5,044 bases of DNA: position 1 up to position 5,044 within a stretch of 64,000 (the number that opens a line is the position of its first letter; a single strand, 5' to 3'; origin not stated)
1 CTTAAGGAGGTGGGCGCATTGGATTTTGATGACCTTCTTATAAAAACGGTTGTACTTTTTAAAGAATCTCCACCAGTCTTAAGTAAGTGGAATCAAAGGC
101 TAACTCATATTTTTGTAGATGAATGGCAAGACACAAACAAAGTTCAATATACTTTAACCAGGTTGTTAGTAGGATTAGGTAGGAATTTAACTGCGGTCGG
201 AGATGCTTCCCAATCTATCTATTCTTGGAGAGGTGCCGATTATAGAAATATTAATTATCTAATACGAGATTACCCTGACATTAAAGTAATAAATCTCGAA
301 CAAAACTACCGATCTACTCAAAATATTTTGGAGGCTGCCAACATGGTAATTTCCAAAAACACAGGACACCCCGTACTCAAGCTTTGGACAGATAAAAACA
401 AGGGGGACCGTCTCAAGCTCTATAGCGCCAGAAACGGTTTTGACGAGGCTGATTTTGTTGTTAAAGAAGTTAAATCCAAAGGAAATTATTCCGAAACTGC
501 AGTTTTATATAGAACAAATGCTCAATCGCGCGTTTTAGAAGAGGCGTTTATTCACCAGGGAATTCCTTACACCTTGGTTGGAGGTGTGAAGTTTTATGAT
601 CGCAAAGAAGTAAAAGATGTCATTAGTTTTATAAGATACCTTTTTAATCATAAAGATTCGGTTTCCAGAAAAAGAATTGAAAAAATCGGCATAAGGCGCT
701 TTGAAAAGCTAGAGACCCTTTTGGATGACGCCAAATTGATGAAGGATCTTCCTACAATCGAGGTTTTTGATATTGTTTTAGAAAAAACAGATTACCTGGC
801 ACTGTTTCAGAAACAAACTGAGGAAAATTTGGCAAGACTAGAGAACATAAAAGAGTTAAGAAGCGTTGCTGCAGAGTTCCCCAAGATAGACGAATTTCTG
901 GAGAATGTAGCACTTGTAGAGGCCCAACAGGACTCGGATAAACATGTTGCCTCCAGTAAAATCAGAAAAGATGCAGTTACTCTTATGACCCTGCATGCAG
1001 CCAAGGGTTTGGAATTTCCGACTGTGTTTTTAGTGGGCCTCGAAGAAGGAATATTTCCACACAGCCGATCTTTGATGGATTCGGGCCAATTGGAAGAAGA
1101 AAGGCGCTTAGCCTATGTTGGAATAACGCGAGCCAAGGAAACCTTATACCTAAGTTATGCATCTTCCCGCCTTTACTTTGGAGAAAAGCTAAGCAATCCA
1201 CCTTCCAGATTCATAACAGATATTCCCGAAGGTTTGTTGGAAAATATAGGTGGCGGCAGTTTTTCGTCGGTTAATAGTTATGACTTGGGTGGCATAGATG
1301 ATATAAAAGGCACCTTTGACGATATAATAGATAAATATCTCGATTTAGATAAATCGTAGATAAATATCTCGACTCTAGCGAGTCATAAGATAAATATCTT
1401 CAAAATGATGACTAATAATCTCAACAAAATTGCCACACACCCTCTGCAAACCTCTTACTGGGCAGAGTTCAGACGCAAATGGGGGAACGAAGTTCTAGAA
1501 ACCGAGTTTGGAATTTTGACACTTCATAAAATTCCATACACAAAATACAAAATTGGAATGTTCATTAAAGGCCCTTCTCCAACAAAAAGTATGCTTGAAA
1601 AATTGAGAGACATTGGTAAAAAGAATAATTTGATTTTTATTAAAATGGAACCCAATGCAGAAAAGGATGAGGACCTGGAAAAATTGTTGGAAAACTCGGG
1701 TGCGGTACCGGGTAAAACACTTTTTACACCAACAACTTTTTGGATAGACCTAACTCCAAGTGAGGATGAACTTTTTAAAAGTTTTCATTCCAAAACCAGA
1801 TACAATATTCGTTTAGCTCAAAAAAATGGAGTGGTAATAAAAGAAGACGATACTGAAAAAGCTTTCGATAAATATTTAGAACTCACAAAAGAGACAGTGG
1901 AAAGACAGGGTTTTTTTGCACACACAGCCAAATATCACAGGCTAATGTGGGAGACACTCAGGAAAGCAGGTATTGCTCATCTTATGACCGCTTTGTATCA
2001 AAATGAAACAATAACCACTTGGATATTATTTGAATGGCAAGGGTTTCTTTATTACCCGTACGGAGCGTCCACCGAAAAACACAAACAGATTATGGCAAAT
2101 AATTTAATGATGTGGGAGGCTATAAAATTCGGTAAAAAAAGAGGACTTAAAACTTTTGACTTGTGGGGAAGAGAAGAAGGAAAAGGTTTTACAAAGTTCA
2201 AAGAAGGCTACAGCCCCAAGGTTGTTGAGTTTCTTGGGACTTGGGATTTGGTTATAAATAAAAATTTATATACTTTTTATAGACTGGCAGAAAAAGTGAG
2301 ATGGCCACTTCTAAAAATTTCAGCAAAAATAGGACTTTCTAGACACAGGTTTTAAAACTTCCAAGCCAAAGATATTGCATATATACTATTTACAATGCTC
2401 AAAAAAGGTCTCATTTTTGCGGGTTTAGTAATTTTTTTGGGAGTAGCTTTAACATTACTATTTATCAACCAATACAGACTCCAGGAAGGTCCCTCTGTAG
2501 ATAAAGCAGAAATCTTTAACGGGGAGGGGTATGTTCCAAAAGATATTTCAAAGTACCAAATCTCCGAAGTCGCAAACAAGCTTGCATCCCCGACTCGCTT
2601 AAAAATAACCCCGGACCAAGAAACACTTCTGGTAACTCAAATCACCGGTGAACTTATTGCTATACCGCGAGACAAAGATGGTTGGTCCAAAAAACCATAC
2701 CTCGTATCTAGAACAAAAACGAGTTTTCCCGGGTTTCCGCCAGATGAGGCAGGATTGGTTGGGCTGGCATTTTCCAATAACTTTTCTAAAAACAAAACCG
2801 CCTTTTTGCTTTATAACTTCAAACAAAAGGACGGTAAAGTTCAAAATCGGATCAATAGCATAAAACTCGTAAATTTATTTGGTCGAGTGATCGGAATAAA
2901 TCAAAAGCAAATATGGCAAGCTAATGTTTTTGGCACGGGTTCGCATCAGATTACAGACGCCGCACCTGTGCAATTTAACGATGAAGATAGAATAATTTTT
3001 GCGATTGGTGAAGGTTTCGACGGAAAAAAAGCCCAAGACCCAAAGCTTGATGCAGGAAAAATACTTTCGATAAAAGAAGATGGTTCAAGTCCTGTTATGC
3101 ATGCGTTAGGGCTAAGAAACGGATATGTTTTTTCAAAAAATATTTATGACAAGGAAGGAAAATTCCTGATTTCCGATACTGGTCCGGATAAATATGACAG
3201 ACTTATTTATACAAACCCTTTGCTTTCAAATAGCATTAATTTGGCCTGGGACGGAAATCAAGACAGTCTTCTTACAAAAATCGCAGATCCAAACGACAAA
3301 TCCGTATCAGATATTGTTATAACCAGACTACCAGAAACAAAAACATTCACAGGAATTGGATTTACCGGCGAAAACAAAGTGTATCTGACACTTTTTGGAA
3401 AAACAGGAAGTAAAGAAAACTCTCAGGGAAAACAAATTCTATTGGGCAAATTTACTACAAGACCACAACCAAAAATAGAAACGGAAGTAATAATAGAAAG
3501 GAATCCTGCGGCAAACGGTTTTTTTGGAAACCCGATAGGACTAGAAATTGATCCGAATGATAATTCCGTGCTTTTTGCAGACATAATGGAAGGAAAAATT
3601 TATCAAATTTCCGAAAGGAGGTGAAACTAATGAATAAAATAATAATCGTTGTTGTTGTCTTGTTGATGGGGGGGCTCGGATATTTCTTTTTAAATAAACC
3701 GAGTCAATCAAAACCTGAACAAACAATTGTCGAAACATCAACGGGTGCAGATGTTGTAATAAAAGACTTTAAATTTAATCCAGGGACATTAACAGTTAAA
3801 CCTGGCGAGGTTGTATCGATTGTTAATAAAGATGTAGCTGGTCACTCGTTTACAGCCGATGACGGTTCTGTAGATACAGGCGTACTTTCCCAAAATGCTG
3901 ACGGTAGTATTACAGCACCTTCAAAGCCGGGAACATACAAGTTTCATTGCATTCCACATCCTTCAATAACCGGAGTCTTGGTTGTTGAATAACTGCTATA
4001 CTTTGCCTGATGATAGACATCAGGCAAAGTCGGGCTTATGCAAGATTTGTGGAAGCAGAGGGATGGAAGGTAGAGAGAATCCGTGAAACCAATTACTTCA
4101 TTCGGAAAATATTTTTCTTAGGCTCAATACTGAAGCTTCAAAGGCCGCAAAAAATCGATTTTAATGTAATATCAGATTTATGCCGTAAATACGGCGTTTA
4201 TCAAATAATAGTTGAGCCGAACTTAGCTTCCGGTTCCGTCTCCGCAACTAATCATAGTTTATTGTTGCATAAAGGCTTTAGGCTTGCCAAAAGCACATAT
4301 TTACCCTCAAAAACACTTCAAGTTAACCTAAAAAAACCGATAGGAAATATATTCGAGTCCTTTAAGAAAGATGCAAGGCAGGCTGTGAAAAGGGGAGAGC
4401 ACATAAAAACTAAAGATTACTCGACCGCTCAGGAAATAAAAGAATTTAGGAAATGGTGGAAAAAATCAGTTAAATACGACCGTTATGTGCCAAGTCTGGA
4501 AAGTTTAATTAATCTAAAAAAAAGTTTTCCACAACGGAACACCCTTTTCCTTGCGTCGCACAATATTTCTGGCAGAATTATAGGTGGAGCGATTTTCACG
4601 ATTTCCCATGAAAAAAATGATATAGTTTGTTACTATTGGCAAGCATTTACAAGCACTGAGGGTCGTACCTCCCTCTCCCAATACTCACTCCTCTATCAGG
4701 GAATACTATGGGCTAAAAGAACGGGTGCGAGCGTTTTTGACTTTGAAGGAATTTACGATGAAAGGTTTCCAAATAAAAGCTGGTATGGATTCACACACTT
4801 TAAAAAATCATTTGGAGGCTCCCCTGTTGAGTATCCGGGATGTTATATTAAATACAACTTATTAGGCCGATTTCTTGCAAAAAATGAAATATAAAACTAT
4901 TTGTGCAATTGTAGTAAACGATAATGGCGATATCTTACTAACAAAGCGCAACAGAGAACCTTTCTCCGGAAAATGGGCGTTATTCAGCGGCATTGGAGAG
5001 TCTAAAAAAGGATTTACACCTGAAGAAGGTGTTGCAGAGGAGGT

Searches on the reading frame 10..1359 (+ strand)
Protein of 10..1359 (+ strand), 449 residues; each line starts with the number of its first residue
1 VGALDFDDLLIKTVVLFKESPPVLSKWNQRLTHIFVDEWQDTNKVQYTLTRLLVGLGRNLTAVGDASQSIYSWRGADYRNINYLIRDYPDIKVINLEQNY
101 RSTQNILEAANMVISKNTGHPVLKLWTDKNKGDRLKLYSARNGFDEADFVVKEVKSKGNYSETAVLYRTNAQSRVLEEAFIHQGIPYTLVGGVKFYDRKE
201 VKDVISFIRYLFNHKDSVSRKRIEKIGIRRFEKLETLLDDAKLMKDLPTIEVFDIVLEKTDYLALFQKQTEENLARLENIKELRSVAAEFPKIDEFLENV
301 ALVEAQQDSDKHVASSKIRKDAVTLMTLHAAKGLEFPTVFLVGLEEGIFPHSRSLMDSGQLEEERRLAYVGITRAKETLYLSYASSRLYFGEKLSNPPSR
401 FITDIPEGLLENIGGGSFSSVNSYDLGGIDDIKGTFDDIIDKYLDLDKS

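Call 28: search_protein_families(library=pfam, proteins=[window:10-1359:+], max_evalue=0.001)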
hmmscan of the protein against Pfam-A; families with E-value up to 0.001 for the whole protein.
window:10-1359:+ (449 aa): 4 families
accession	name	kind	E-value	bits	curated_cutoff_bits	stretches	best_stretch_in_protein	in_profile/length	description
PF13361.12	UvrD_C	-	6.5e-71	240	25.6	2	94-226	1-137/350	UvrD-like helicase C-terminal domain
PF00580.27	UvrD-helicase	-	4e-30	105.9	23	1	2-89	184-271/271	UvrD/REP helicase N-terminal domain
PF13538.12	UvrD_C_2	-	7.2e-10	39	27.4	1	323-381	2-51/52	UvrD-like helicase C-terminal domain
PF13245.12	AAA_19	-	2.5e-05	24.9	25.1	1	29-72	89-132/134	AAA domain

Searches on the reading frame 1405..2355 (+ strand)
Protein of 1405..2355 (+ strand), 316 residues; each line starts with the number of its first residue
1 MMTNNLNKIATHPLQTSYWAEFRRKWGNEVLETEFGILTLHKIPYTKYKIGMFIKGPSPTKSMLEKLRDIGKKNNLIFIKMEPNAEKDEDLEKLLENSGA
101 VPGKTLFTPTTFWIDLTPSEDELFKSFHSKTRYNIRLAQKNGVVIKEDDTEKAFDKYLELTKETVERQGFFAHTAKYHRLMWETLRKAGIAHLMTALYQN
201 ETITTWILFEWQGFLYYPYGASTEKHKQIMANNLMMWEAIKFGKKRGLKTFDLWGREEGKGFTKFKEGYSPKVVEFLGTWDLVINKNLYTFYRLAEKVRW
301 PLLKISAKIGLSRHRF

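Call 28: search_protein_families(library=pfam, proteins=[window:1405-2355:+], max_evalue=0.001)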
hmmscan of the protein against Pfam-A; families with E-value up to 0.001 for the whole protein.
window:1405-2355:+ (316 aa): 2 families
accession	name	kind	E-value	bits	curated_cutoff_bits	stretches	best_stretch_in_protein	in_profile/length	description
PF02388.22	FemAB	-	1.7e-25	90.1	24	2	206-297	311-406/406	FemAB family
PF13480.13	Acetyltransf_6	-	5.4e-15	56.2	22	1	127-257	3-138/143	Acetyltransferase (GNAT) domain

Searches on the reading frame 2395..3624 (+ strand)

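Call 28: search_protein_families(library=pfam, proteins=[window:2395-3624:+], max_evalue=0.001)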
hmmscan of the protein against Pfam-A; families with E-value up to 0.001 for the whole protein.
window:2395-3624:+ (409 aa): 1 family
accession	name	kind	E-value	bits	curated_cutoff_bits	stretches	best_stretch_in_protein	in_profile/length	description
PF07995.17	GSDH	-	4.9e-17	62.7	25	1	64-233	2-160/332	Glucose / Sorbosone dehydrogenase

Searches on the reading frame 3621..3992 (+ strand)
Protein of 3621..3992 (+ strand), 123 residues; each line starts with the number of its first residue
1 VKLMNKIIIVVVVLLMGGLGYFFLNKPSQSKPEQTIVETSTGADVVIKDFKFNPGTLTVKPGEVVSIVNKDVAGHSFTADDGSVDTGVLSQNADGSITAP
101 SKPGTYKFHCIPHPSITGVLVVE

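Call 28: search_protein_families(library=pfam, proteins=[window:3621-3992:+], max_evalue=0.001)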
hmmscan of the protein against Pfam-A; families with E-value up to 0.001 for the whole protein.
window:3621-3992:+ (123 aa): 2 families
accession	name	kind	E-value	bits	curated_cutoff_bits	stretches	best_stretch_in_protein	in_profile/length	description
PF13473.12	Cupredoxin_1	-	3.2e-13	50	27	1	21-122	8-104/104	Cupredoxin-like domain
PF00127.26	Copper-bind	-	9.4e-09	36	21.2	1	45-122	7-98/99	Copper binding proteins, plastocyanin/azurin family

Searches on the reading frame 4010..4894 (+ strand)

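Call 28: search_protein_families(library=pfam, proteins=[window:4010-4894:+], max_evalue=0.001)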
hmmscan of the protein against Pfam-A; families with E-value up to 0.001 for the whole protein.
window:4010-4894:+ (294 aa): 1 family
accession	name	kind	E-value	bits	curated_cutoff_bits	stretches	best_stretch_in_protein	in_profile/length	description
PF02388.22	FemAB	-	4.3e-05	23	24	0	223-281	336-391/406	FemAB family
